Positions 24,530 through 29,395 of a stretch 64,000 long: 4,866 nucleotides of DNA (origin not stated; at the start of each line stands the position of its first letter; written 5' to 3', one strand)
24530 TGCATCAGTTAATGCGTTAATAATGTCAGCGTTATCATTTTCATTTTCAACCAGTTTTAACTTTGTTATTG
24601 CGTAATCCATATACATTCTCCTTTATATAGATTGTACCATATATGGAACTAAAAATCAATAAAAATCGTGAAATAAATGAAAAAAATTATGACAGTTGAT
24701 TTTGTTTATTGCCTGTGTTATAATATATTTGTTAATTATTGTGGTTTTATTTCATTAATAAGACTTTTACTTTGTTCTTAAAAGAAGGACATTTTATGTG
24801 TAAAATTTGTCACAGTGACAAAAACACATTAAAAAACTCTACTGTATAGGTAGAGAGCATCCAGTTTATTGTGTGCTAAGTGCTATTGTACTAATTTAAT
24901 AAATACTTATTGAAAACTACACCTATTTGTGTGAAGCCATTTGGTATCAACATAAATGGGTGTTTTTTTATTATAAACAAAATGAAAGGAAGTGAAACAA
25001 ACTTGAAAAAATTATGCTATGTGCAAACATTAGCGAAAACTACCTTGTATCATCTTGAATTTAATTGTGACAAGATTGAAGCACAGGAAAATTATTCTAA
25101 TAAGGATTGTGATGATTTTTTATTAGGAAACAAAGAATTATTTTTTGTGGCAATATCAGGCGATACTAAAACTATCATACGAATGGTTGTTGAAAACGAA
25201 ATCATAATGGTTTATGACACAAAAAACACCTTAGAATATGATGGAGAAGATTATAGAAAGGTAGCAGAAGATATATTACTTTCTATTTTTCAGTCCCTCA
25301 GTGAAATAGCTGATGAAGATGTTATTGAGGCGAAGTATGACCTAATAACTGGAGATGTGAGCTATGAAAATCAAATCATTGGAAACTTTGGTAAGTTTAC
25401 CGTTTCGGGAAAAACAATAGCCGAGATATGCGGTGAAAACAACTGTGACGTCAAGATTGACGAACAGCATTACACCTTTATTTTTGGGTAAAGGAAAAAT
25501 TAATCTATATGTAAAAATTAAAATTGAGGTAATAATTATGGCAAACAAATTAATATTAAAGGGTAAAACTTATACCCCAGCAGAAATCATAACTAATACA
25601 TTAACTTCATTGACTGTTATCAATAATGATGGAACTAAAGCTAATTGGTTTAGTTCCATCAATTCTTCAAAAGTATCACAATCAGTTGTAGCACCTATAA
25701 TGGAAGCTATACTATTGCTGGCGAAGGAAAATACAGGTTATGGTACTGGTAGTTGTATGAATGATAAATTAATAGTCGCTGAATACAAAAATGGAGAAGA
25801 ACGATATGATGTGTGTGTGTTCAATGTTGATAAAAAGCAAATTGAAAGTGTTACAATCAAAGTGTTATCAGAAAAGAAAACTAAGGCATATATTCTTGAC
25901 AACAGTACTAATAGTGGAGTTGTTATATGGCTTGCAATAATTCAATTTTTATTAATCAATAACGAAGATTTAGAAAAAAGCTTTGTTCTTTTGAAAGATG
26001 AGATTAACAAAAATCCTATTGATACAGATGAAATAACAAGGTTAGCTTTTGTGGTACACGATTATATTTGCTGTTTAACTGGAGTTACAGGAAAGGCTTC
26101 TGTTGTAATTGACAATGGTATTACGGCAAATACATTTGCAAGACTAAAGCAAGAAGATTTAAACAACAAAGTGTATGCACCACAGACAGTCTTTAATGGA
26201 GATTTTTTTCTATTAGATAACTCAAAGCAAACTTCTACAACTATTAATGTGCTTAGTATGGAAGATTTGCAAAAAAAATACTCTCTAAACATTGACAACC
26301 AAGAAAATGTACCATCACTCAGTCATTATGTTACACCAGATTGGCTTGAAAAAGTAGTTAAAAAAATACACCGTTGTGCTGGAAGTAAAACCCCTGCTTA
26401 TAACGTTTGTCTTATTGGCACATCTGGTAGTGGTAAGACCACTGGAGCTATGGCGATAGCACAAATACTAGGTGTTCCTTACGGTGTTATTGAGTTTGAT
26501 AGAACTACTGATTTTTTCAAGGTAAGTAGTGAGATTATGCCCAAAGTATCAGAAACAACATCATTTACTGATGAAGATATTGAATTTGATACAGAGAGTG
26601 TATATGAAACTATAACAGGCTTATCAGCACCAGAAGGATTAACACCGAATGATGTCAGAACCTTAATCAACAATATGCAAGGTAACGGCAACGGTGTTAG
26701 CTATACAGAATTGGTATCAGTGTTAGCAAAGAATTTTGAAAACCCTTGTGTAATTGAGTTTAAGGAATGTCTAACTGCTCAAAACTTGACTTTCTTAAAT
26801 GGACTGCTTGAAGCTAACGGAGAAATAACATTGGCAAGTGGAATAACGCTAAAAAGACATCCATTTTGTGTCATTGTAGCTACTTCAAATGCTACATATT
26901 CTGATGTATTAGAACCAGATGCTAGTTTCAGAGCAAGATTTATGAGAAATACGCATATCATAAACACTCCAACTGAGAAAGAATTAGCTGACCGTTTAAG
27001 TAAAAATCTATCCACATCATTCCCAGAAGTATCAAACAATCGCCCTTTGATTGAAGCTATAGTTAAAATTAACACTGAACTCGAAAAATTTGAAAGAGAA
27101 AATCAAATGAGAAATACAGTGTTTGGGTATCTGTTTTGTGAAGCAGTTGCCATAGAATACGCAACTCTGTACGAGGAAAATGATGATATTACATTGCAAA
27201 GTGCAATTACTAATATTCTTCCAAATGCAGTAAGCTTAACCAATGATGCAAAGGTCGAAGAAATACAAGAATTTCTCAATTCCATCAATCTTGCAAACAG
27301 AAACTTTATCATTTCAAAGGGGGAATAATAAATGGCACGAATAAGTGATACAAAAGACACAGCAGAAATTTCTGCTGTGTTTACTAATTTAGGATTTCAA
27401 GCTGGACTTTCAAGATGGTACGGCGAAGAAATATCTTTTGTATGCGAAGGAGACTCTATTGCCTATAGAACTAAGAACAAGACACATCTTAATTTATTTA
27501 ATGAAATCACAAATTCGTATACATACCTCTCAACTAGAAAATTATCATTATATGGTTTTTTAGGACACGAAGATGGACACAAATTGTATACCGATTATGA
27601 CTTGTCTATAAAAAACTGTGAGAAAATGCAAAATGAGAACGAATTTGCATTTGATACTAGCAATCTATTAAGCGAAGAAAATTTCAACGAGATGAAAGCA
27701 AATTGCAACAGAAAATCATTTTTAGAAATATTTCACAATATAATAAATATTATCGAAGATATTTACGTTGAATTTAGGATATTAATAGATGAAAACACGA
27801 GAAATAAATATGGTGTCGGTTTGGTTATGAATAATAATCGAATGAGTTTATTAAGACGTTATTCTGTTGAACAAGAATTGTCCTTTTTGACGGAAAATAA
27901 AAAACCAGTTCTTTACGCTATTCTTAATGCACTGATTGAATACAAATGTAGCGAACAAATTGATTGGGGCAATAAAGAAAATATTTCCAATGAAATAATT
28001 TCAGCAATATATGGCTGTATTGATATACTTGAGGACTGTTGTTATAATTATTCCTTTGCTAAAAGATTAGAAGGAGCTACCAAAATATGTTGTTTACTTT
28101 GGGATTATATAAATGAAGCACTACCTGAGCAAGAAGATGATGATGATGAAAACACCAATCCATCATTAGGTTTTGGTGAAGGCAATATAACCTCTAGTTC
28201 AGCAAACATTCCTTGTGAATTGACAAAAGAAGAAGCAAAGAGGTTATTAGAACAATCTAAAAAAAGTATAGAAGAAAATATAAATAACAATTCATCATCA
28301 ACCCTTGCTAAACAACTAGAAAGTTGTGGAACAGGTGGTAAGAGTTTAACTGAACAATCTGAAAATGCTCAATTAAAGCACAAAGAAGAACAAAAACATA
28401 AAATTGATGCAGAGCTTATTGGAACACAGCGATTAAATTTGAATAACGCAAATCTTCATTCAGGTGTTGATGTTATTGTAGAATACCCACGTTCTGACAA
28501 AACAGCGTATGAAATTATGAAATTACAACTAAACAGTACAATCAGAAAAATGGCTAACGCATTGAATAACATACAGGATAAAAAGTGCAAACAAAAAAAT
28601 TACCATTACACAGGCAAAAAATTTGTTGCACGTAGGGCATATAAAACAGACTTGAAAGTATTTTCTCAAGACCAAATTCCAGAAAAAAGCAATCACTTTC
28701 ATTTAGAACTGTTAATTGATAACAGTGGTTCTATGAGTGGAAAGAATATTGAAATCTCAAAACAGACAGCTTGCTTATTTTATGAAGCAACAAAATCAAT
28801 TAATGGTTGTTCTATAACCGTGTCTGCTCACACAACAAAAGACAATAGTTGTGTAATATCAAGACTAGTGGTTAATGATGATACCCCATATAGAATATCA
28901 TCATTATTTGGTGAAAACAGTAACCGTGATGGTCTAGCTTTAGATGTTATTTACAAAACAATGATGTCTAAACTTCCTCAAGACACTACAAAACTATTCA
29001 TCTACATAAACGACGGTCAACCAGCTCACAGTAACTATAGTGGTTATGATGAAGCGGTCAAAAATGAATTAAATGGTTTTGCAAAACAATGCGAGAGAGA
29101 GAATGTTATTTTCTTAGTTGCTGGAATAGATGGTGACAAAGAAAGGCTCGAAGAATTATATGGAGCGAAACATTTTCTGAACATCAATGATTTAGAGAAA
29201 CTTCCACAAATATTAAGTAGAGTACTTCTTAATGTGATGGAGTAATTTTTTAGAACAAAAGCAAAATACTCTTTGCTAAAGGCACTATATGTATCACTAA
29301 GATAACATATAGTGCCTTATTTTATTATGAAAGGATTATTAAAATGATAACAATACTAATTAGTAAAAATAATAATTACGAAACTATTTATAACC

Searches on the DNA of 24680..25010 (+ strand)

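Call 34: build_rna_model(alignment_id=A4)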
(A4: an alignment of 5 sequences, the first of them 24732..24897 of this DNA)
Model R1 built from alignment A4 (5 sequences, 172 columns); structure: RNAalifold consensus.
model positions 166; base pairs 49; branch points 5; effective number of sequences 0.93; information 0.589 bits per position. Calibrated on 0.2 Mb of random sequence (short: E-values are rough).
structure used (alignment columns):
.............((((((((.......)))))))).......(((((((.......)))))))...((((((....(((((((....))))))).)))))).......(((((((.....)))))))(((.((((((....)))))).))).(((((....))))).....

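Call 40: search_with_rna_model(model_id=R1, sources=[window, L001, L002, L003, L005, L006], max_evalue=10)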
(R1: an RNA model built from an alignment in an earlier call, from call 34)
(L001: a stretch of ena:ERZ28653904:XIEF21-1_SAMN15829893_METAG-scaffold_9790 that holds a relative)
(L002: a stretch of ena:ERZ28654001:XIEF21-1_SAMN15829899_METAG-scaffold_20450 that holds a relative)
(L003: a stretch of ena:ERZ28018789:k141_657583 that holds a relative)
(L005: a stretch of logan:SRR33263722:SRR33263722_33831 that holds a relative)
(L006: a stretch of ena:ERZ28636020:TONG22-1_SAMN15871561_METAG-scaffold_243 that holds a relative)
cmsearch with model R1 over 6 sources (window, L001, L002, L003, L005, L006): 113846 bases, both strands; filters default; matches with E-value up to 10: 22.
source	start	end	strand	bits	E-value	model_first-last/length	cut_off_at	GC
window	38088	38254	+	191.7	1.8e-36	1-166/166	no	0.32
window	55697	55863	+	187.6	1.1e-35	1-166/166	no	0.29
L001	6249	6415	+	185.9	2.5e-35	1-166/166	no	0.28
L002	2443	2609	+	185.9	2.5e-35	1-166/166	no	0.28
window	32686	32851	+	185.6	3e-35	1-166/166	no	0.27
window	24731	24897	+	150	4.1e-28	1-166/166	no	0.28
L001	11605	11747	+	149.8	4.5e-28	1-142/166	3'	0.31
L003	1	119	+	132.3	1.5e-24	49-166/166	5'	0.31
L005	1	25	+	24.6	0.0056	142-166/166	5'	0.36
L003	55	251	-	16.8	0.21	1-166/166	no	0.29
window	59100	59196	-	16.2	0.27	1-166/166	no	0.3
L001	6364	6547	-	13.2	1.1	1-166/166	no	0.29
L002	2558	2741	-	13.2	1.1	1-166/166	no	0.29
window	32800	32982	-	13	1.2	1-166/166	no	0.3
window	38212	38235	-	12.8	1.3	124-147/166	no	0.29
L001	6220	6321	-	12.2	1.7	1-166/166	no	0.25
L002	2414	2515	-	12.2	1.7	1-166/166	no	0.25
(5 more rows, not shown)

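Call 46: search_with_rna_model(model_id=R1, sources=[L010, L011, L012, L013, L015, L016, L017, L018, L019, L020], max_evalue=10)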
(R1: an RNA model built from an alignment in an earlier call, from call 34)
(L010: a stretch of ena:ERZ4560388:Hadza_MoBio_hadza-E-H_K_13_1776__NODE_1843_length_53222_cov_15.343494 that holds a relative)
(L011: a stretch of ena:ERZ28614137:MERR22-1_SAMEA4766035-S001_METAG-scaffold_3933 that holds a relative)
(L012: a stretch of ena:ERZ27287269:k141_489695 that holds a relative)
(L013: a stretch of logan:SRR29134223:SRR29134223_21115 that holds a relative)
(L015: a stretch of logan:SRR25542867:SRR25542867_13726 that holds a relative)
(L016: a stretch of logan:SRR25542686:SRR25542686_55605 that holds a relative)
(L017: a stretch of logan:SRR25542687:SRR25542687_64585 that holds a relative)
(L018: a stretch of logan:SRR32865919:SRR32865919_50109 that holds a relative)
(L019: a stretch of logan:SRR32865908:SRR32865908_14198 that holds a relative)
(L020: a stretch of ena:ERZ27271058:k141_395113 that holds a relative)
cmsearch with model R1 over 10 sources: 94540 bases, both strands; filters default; matches with E-value up to 10: 8.
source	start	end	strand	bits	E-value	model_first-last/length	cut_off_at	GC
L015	6869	6979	+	17.2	0.14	1-166/166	no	0.31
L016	3798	3908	+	17.2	0.14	1-166/166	no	0.31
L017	3174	3284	+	17.2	0.14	1-166/166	no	0.31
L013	335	453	+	14.8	0.43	1-166/166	no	0.3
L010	6447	6565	+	12.4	1.3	1-166/166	no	0.31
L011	6447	6565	+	12.4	1.3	1-166/166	no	0.31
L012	6446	6555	+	12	1.6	1-166/166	no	0.32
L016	5268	5388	+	11.6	1.9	1-166/166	no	0.3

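Call 64: search_rna_families(source=window, start=24680, end=25010, threshold=evalue, max_evalue=10)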
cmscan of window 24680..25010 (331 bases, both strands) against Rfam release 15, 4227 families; matches with E-value up to 10: 7.
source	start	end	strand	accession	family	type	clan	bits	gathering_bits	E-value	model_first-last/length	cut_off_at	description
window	24908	24973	+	RF04225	MIR7502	Gene; miRNA;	-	27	71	0.37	1-143/143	no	MIR7502 microRNA precursor family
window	24908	24973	-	RF04225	MIR7502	Gene; miRNA;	-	24.1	71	1.2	1-143/143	no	MIR7502 microRNA precursor family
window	24885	24969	+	RF00110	RybB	Gene; sRNA;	-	20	40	0.077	1-79/79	no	RybB RNA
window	24857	24968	+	RF04184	BTnc060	Gene; sRNA;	-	14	228.9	9.3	1-213/213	no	Bacteroides sRNA BTnc060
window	24733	24763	+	RF04332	Plastid-rpoB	Cis-reg;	-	13.8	45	9.1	13-42/49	no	Plastid-rpoB 5UTR RNA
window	24895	24928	-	RF02519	ToxI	Gene; antitoxin;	-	13.3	50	8.8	1-34/34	no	ToxI antitoxin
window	24874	24977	+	RF00015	U4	Gene; snRNA; splicing;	CL00007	10.8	46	4.1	1-138/138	no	U4 spliceosomal RNA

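Call 69: search_with_rna_model(model_id=R1, sources=[L021, L022, L023, L024, L025, L026, L027, L028, L029, L034, L035, L036, L037, L038, L039, L040, L041, L042, L043, L044, L045, L046, L047, L048, L049, L050, L051, L052, L053, L054, L055, L056, L057, L058, L059, L060, L061, L062, L063, L064, L065, L066, L067, L068, L069, L070, L071, L072, L073], max_evalue=10)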
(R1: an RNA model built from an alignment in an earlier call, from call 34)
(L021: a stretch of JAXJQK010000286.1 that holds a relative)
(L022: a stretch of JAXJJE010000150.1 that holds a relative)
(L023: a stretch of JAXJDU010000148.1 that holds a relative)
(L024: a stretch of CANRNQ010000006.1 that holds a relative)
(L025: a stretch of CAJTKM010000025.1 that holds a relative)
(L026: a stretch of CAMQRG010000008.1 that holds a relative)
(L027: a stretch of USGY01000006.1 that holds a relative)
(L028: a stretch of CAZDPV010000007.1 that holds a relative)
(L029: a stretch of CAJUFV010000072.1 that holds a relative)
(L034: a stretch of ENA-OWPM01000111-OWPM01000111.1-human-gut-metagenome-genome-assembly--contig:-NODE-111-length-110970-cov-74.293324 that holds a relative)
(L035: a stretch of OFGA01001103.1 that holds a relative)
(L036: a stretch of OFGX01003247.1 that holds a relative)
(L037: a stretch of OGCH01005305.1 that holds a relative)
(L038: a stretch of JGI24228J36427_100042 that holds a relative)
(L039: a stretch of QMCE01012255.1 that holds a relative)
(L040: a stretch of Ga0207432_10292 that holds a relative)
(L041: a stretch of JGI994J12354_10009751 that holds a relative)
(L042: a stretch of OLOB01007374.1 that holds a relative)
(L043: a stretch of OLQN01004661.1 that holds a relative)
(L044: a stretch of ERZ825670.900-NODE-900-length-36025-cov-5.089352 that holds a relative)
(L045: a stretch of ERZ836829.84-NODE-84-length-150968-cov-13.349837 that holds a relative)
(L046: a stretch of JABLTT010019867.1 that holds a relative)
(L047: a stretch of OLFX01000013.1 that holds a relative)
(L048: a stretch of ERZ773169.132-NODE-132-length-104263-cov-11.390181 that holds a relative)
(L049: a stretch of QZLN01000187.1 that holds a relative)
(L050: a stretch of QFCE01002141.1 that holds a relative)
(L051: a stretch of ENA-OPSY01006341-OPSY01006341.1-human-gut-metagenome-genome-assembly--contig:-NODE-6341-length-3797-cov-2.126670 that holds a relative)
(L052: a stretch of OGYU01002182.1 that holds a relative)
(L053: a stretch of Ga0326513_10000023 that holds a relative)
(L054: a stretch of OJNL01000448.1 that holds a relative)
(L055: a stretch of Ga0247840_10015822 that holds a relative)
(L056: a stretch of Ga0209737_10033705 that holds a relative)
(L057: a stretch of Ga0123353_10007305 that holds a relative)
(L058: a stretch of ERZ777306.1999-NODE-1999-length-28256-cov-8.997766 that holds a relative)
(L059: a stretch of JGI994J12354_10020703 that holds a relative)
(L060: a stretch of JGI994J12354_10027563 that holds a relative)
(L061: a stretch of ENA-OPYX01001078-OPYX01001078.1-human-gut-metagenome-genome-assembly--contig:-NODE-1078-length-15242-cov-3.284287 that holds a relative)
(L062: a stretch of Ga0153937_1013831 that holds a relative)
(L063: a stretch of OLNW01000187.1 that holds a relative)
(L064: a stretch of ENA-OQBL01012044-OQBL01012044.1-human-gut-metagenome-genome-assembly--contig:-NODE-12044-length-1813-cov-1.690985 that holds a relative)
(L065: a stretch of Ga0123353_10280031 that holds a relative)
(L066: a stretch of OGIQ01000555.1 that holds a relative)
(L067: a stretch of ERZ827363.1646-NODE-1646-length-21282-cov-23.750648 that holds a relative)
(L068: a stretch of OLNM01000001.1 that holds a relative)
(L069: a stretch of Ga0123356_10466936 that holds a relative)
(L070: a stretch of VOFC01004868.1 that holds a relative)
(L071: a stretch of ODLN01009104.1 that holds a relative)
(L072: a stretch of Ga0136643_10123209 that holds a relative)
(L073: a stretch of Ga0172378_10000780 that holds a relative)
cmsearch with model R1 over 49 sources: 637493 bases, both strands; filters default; matches with E-value up to 10: 5.
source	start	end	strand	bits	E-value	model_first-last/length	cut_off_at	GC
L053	15624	15716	+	18.7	0.47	1-166/166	no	0.25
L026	16836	16953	+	18.2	0.59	1-130/166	3'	0.34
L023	3118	3228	+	17.3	0.93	1-166/166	no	0.31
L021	12137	12232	+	16.6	1.3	1-166/166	no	0.31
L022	7297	7392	+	16.6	1.3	1-166/166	no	0.31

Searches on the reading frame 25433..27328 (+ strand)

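Call 10: search_protein_families(library=pfam, proteins=[window:25433-27328:+], max_evalue=0.001)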
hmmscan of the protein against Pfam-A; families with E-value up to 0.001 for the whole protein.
window:25433-27328:+ (631 aa): 2 families
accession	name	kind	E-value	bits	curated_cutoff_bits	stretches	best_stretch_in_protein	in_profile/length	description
PF07728.20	AAA_5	-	0.0002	21.8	22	0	324-380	1-57/139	AAA domain (dynein-related subfamily)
PF00005.33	ABC_tran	-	0.00067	20.7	25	0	324-403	13-80/137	ABC transporter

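Call 103: search_protein_families(library=ncbifam, proteins=[window:25538-27328:+], max_evalue=0.001)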
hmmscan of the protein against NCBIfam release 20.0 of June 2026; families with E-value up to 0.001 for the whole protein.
window:25538-27328:+ (596 aa): 1 family
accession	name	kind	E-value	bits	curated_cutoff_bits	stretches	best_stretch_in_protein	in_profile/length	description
NF003745.1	PRK05342.1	equivalog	0.0007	18.6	359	0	288-319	110-141/418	ATP-dependent Clp protease ATP-binding subunit ClpX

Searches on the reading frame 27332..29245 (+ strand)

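Call 11: search_protein_families(library=pfam, proteins=[window:27332-29245:+], max_evalue=0.001)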
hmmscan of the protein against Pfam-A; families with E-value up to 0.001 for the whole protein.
window:27332-29245:+ (637 aa): 2 families
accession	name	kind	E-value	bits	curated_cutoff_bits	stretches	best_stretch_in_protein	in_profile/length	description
PF11775.14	CobT_C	-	0.00016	21.8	21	0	458-495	15-52/220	Cobalamin biosynthesis protein CobT VWA domain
PF00092.34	VWA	-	0.00066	20.4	23.8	0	460-628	4-172/174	von Willebrand factor type A domain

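Call 103: search_protein_families(library=ncbifam, proteins=[window:27332-29245:+], max_evalue=0.001)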
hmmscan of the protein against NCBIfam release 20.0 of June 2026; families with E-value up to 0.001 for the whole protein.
window:27332-29245:+ (637 aa): 0 families
